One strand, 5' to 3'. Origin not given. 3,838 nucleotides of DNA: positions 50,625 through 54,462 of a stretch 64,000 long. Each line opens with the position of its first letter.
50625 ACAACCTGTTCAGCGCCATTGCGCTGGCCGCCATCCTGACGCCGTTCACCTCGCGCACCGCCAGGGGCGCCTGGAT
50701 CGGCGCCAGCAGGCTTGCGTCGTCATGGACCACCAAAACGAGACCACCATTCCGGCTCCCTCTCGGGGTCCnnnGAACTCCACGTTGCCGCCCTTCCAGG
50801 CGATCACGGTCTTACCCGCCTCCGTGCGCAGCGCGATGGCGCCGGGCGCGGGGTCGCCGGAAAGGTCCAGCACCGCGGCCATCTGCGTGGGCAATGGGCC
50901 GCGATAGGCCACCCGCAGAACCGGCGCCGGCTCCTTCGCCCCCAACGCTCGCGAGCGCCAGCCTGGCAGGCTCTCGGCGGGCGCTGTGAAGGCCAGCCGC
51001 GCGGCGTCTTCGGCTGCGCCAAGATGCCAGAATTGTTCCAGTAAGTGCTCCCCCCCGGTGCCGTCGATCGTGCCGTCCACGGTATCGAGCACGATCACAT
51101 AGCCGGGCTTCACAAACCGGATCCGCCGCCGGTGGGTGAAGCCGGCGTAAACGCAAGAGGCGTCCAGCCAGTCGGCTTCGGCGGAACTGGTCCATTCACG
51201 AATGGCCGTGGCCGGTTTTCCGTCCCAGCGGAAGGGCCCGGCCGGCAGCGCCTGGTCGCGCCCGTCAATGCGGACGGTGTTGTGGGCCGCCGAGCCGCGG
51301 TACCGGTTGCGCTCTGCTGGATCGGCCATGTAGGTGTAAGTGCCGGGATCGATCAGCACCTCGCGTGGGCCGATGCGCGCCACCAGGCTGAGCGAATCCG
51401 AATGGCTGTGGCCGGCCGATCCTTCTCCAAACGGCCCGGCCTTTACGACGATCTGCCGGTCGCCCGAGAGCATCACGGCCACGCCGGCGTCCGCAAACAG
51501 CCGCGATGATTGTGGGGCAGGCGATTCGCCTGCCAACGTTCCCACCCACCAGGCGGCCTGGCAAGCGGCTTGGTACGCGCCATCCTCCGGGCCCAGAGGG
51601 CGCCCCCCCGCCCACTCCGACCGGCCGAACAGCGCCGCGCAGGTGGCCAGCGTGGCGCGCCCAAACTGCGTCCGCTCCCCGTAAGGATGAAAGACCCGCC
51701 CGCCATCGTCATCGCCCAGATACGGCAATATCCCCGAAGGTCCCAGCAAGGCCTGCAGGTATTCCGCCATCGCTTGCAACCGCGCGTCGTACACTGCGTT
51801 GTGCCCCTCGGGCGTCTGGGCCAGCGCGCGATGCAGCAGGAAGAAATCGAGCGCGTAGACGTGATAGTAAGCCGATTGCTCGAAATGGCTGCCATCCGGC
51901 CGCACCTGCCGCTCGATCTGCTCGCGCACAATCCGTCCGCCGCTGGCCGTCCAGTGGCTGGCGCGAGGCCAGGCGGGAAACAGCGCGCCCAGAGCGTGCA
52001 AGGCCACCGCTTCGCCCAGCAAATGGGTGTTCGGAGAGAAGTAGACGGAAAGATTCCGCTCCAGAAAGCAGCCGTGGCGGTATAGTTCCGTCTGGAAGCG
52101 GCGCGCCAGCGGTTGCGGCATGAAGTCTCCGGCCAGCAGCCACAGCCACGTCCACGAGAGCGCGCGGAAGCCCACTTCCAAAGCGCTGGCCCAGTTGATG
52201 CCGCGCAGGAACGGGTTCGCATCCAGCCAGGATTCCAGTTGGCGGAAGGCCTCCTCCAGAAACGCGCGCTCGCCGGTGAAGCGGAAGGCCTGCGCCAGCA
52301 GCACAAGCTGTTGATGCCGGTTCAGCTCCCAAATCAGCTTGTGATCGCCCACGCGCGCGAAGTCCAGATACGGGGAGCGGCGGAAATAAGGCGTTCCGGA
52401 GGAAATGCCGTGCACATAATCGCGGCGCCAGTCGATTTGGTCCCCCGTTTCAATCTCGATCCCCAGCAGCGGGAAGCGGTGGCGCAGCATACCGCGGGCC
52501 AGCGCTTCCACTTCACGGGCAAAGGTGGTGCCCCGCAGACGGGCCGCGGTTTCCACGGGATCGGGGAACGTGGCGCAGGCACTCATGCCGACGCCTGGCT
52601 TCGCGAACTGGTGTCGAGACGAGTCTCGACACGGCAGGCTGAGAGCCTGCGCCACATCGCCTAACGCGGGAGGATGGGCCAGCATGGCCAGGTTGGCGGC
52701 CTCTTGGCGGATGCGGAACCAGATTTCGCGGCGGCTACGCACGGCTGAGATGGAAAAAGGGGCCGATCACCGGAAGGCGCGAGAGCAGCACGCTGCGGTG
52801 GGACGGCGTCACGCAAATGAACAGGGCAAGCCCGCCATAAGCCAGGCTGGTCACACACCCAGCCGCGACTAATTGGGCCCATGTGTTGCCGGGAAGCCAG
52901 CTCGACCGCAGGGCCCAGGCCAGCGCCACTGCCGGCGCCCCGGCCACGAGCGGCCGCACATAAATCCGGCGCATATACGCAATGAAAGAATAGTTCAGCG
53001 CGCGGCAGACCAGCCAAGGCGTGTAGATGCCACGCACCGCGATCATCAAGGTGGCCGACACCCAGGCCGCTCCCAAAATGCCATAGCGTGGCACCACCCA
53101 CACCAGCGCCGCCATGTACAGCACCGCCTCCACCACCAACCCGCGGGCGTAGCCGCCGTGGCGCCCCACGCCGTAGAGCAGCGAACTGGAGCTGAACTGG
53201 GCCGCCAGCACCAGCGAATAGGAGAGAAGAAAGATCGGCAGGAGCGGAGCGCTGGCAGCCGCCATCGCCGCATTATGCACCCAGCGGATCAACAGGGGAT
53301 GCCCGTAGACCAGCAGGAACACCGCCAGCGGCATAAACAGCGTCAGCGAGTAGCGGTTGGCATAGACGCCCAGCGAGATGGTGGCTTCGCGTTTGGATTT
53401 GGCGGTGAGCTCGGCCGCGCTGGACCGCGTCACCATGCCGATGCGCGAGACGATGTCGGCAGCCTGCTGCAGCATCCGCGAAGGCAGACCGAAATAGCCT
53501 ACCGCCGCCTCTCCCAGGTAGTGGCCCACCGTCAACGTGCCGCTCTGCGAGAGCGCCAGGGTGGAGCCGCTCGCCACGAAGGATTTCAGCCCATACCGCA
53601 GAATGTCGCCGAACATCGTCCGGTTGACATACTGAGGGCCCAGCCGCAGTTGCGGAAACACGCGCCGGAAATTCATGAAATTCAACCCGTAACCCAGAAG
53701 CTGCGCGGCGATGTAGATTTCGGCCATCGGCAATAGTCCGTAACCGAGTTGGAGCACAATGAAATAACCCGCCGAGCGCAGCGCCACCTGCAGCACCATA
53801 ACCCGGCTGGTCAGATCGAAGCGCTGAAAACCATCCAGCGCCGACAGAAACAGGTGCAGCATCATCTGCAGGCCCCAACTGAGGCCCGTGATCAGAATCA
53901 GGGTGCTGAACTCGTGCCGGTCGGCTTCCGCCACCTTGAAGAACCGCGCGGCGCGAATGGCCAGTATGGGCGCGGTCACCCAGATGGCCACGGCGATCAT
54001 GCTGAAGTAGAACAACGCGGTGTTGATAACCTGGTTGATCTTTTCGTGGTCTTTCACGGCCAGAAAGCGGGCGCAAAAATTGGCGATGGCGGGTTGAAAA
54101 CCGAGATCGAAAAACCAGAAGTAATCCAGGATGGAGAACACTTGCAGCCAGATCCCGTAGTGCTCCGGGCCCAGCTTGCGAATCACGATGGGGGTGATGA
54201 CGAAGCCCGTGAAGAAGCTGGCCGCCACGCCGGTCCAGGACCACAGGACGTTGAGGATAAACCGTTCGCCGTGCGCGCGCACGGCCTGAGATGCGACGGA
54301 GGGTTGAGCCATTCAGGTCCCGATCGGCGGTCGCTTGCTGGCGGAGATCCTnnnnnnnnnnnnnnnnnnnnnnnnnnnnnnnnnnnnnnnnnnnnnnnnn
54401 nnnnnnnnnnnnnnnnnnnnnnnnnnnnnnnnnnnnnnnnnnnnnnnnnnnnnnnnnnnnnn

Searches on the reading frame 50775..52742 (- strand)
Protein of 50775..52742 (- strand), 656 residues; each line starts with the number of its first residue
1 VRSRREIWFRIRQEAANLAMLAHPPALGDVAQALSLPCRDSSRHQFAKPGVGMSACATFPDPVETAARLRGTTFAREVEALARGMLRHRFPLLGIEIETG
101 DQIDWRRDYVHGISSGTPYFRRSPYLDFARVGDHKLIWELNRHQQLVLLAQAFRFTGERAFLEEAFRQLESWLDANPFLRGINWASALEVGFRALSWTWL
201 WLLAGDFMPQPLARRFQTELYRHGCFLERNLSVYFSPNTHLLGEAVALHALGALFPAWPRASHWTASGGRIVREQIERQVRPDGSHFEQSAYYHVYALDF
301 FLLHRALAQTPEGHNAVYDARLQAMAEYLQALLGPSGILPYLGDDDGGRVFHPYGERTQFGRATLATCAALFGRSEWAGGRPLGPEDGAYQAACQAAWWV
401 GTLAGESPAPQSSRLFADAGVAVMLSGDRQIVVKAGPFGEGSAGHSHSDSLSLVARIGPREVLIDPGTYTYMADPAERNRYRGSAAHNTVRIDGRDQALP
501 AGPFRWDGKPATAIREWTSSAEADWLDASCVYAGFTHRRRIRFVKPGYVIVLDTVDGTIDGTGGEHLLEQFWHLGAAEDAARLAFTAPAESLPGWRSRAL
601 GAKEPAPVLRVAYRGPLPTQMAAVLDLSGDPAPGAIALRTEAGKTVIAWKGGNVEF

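Call 23: search_protein_families(library=pfam, proteins=[window:50775-52742:-], max_evalue=0.001)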
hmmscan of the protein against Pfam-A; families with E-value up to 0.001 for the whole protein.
window:50775-52742:- (656 aa): 2 families
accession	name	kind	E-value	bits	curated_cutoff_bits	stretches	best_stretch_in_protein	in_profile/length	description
PF07940.18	Hepar_II_III_C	-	4.1e-30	105.5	24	1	410-601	3-196/237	Heparinase II/III-like, C-terminal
PF16889.11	Hepar_II_III_N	-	3.8e-26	92.7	22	1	74-344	53-312/340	Heparinase II/III N-terminus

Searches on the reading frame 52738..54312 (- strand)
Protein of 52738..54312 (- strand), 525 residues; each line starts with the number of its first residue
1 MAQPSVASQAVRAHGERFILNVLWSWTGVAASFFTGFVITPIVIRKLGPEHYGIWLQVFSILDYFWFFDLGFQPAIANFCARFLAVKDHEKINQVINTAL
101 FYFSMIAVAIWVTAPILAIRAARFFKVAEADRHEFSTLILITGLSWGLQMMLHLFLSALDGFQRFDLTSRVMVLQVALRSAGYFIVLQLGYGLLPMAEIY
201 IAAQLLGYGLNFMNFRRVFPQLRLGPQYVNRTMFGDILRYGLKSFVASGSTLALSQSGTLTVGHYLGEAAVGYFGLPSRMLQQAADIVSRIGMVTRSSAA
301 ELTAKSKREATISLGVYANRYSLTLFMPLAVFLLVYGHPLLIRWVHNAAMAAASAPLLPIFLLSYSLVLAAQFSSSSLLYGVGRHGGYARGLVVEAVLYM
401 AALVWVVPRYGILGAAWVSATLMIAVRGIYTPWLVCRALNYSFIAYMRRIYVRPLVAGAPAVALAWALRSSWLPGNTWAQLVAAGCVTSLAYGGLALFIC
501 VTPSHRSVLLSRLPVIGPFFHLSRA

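Call 24: search_protein_families(library=pfam, proteins=[window:52738-54312:-], max_evalue=0.001)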
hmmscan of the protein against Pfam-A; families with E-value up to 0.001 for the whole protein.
window:52738-54312:- (525 aa): 1 family
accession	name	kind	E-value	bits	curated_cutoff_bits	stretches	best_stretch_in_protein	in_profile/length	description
PF01943.22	Polysacc_synt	-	3.5e-15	56.6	28.2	1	21-293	4-263/274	Polysaccharide biosynthesis protein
